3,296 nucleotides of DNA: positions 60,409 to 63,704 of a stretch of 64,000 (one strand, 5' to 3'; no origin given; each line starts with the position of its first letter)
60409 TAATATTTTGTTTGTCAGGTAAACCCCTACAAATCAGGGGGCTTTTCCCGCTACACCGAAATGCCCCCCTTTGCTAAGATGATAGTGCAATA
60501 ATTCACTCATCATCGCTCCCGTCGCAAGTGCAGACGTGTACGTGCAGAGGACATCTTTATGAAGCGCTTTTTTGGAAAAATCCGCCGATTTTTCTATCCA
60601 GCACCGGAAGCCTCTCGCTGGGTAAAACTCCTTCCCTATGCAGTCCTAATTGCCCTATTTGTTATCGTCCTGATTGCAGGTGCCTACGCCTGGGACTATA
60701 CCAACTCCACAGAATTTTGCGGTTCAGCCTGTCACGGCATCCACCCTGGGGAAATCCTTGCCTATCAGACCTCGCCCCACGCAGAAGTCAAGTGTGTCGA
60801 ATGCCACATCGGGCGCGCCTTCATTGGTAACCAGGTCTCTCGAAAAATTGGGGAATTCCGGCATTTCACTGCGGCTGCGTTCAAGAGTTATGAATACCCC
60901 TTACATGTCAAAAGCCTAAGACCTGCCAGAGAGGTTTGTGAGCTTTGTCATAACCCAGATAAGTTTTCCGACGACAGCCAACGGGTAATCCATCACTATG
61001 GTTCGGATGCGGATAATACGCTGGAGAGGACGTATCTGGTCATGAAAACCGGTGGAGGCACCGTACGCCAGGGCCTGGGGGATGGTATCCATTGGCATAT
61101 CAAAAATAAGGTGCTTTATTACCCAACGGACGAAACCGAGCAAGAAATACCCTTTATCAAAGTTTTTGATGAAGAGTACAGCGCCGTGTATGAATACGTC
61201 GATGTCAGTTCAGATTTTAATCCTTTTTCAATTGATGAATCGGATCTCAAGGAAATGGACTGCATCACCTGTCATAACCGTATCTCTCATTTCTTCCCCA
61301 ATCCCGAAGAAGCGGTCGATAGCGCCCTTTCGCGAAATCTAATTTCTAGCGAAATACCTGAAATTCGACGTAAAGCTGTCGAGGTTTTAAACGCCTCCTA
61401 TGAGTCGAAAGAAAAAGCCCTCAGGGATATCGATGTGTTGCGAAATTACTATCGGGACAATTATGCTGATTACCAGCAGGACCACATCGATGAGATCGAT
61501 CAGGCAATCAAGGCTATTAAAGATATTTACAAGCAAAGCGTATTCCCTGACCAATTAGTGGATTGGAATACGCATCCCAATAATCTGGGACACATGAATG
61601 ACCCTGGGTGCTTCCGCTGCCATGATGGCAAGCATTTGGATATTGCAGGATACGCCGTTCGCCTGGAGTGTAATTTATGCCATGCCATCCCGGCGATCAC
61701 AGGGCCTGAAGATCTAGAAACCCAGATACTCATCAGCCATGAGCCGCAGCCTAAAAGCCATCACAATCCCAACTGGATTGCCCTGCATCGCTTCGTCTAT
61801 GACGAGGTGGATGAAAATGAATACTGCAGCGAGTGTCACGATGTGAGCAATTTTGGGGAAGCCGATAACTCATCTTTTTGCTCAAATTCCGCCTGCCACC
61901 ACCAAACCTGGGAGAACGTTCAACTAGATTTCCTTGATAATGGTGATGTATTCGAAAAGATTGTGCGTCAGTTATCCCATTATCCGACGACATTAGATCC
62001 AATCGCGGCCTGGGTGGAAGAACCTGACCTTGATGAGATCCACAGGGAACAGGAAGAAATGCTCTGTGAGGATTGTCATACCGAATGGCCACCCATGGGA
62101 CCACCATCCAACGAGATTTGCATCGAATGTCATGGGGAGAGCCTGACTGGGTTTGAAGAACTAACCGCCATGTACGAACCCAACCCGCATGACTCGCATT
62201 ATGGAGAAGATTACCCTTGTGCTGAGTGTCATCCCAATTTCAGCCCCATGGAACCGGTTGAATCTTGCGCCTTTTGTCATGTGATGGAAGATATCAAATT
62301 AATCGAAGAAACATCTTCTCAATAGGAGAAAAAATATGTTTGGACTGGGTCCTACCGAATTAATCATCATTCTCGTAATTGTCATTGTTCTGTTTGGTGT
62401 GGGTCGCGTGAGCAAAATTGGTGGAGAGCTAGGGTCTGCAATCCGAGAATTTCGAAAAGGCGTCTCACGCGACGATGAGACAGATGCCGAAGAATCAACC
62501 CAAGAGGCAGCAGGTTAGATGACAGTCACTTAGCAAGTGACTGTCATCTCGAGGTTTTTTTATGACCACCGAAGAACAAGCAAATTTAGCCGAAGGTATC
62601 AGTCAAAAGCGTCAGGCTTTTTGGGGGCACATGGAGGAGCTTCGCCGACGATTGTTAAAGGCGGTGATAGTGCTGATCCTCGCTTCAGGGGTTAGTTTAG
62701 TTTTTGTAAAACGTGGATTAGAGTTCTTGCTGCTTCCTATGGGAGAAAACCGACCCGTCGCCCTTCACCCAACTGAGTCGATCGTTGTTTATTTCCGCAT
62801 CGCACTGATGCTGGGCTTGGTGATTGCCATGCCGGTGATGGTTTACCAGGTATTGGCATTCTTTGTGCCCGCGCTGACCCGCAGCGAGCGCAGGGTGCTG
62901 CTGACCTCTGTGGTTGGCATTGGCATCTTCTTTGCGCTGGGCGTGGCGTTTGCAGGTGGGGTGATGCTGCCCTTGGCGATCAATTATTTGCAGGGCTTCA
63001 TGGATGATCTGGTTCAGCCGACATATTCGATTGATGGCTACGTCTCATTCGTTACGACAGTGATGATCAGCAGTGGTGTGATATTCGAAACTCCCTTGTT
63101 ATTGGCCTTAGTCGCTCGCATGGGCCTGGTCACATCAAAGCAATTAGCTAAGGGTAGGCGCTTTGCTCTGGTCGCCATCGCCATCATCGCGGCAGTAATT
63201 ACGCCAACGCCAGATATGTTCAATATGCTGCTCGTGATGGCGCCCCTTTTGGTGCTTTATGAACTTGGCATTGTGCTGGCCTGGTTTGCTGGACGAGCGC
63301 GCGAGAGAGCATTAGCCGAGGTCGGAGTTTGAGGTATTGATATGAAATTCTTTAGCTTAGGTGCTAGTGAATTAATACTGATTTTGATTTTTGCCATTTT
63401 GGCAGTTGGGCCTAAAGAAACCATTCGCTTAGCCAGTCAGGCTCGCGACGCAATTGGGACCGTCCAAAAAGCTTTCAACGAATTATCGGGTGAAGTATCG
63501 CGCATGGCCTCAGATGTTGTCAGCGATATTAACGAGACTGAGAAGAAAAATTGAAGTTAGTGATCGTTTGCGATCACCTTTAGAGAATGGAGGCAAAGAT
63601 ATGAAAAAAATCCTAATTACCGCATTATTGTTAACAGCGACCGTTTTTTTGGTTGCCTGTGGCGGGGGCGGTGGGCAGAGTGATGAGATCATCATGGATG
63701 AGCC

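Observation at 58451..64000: Reductive dehalogenase next to a NapC/NirT-type 12-haem cytochrome, a full TatA-C-B set and a cupredoxin: possible new organohalide electron-transport wiring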

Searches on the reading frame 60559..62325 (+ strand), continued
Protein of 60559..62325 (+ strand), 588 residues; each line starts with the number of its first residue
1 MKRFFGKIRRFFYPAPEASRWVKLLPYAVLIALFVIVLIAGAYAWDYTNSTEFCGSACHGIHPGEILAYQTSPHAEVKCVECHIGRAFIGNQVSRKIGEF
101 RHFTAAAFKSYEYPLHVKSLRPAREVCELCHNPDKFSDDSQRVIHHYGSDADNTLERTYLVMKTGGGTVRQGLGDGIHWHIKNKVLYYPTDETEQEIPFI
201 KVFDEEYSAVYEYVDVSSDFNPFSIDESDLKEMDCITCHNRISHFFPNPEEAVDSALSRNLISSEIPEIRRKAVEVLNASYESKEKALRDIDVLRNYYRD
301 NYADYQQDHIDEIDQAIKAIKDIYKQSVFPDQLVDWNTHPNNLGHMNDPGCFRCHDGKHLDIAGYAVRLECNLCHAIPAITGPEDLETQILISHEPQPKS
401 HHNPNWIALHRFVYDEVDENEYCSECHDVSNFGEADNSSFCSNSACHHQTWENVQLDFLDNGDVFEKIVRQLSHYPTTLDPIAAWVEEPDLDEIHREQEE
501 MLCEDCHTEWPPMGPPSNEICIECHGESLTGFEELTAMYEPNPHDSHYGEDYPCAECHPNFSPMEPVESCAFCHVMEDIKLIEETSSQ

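Call 83: find_encoding_contigs(protein=P0011, flank=10000, max_places=1)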
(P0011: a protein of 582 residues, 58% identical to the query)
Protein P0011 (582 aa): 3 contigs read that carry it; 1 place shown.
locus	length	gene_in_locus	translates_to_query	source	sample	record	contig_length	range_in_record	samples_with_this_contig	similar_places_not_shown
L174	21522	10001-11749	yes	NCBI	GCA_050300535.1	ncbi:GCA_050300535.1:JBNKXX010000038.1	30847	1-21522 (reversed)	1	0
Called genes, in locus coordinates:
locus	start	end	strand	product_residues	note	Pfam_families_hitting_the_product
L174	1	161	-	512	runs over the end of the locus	PF12072:RNase_Y_N, PF00013:KH_1 (weak), PF22891:KH_PNO1_2nd (weak), PF01966:HD, PF08668:HDOD (faint)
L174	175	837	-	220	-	PF27462:RecX_N, PF21982:RecX_HTH1, PF02631:RecX_HTH2, PF21981:RecX_HTH3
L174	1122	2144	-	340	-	PF00154:RecA_N, PF06745:ATPase (weak), PF08423:Rad51, PF27531:MT3502_N, PF21096:RecA_C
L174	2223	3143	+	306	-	PF00583:Acetyltransf_1, PF13480:Acetyltransf_6 (weak), PF13673:Acetyltransf_10, PF13508:Acetyltransf_7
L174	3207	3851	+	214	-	PF02830:V4R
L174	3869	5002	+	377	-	-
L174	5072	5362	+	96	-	PF01329:Pterin_4a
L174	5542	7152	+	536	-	PF00672:HAMP, PF13581:HATPase_c_2 (faint), PF13185:GAF_2, PF07730:HisKA_3, PF02518:HATPase_c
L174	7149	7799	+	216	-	PF00072:Response_reg, PF00196:GerE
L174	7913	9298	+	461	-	PF13486:Dehalogenase, PF13183:Fer4_8 (faint), PF12838:Fer4_7 (weak), PF13484:Fer4_16 (weak)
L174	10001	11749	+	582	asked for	PF03264:Cytochrom_NNT (weak), PF14522:Cytochrome_C7 (faint), PF14537:Cytochrom_c3_2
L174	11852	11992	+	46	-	-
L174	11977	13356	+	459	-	PF13486:Dehalogenase, PF13484:Fer4_16 (weak)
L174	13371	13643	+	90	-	PF27193:VcrB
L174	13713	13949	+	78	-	PF09723:Zn_ribbon_8, PF17283:Zn_ribbon_SprT (weak), PF13717:Zn_ribbon_4 (weak)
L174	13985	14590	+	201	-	PF13183:Fer4_8 (faint), PF13187:Fer4_9 (weak), PF12838:Fer4_7 (weak), PF14697:Fer4_21, PF12838:Fer4_7 (weak), PF00037:Fer4 (weak), PF12797:Fer4_2 (weak), PF12837:Fer4_6 (weak), +4 more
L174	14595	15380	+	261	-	PF12838:Fer4_7 (faint), PF12801:Fer4_5 (weak), PF13237:Fer4_10 (weak)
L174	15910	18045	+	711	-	PF13243:SQHop_cyclase_C (faint), PF13249:SQHop_cyclase_N (faint)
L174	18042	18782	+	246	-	PF28005:SCO2322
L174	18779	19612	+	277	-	PF12822:ECF_trnsprt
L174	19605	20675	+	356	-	PF02361:CbiQ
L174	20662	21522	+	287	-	?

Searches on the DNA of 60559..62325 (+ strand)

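Call 69: search_rna_families(source=L001, start=7000, end=21767, threshold=gathering)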
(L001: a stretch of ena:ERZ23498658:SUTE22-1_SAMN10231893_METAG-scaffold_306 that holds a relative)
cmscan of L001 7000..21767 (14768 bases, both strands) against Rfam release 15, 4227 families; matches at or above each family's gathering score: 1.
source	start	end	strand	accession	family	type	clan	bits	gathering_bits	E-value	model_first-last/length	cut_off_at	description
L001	13695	13882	+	RF00174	Cobalamin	Cis-reg; riboswitch;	CL00101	39.1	31.5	5.3e-07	1-189/189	no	Cobalamin riboswitch aptamer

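Call 78: search_rna_families(sources=[L005, L085, L088, L092, L094, L098, L099, L101, L169], threshold=gathering)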
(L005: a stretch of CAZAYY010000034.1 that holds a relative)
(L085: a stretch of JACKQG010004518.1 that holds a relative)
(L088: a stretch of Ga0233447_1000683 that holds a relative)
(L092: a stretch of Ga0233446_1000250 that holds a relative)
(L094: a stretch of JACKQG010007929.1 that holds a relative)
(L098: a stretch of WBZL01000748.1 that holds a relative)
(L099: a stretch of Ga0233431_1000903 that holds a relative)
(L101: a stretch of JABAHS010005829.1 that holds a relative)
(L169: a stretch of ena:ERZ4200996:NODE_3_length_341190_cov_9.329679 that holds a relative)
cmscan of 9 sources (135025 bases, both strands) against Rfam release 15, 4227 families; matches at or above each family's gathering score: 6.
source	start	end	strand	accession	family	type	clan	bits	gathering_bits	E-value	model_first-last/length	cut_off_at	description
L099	11563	11778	+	RF00174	Cobalamin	Cis-reg; riboswitch;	CL00101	60.8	31.5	2.9e-12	1-189/189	no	Cobalamin riboswitch aptamer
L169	17389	17540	+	RF00174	Cobalamin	Cis-reg; riboswitch;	CL00101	57.4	31.5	2.8e-11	1-189/189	no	Cobalamin riboswitch aptamer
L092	12191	12364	+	RF00174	Cobalamin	Cis-reg; riboswitch;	CL00101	46.2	31.5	4.5e-08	1-189/189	no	Cobalamin riboswitch aptamer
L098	15554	15737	+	RF00174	Cobalamin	Cis-reg; riboswitch;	CL00101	41.9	31.5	7.2e-07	1-189/189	no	Cobalamin riboswitch aptamer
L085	3486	3730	+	RF00174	Cobalamin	Cis-reg; riboswitch;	CL00101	40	31.5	2.6e-06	1-189/189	no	Cobalamin riboswitch aptamer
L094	7930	8113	+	RF00174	Cobalamin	Cis-reg; riboswitch;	CL00101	39.9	31.5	2.7e-06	1-189/189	no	Cobalamin riboswitch aptamer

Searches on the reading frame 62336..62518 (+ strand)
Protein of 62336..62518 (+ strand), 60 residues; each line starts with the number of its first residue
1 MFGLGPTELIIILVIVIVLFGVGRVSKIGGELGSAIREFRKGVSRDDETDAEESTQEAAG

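Call 3: search_protein_families(library=pfam, proteins=[window:62336-62518:+], max_evalue=0.01)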
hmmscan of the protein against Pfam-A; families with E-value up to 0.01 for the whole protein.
window:62336-62518:+ (60 aa): 1 family
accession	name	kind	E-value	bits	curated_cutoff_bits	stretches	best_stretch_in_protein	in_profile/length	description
PF02416.21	TatA_B_E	-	1.3e-13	50.4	21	1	4-53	1-50/53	mttA/Hcf106 family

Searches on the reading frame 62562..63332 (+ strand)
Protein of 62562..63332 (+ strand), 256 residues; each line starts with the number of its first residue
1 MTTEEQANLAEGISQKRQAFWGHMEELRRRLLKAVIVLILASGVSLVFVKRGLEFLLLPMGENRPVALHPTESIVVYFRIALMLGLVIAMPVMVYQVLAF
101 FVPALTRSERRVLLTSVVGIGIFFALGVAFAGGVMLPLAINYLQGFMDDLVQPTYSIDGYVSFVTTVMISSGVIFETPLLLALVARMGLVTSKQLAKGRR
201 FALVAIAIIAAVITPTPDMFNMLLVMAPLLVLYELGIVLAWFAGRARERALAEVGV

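Call 3: search_protein_families(library=pfam, proteins=[window:62562-63332:+], max_evalue=0.01)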
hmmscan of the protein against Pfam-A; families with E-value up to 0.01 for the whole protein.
window:62562-63332:+ (256 aa): 1 family
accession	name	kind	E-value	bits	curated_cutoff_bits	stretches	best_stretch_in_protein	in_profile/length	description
PF00902.23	TatC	-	6e-56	190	25.1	1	23-228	2-208/208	Sec-independent protein translocase protein (TatC)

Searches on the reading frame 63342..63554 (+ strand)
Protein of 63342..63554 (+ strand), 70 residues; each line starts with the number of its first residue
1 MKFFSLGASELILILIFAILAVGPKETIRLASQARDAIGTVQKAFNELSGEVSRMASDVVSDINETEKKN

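Call 3: search_protein_families(library=pfam, proteins=[window:63342-63554:+], max_evalue=0.01)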
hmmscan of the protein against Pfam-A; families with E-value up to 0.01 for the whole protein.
window:63342-63554:+ (70 aa): 0 families

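Call 38: search_protein_families(library=ncbifam, proteins=[window:63342-63554:+], max_evalue=0.01)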
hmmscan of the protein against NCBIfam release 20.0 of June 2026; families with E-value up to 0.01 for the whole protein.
window:63342-63554:+ (70 aa): 6 families
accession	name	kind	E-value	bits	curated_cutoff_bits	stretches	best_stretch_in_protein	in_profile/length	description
NF011429.0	PRK14857.1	equivalog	2.6e-07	31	77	1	1-66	1-66/91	TatA/E family twin arginine-targeting protein translocase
TIGR01410.1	tatB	equivalog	1.5e-06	28.6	56.5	1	4-67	1-62/80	Sec-independent protein translocase protein TatB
NF002377.0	PRK01371.1-4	equivalog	0.0005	20.4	96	1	4-64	2-62/119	sec-independent translocase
NF047941.1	TatB_Rickett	equivalog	0.0026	17.9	75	1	4-63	2-58/84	Sec-independent protein translocase subunit TatB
NF011430.0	PRK14861.1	subfamily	0.0027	17.1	62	1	4-26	3-25/61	twin arginine translocase protein A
NF001212.0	PRK00182.1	equivalog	0.0065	16.8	195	1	3-52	2-51/165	Sec-independent protein translocase subunit TatB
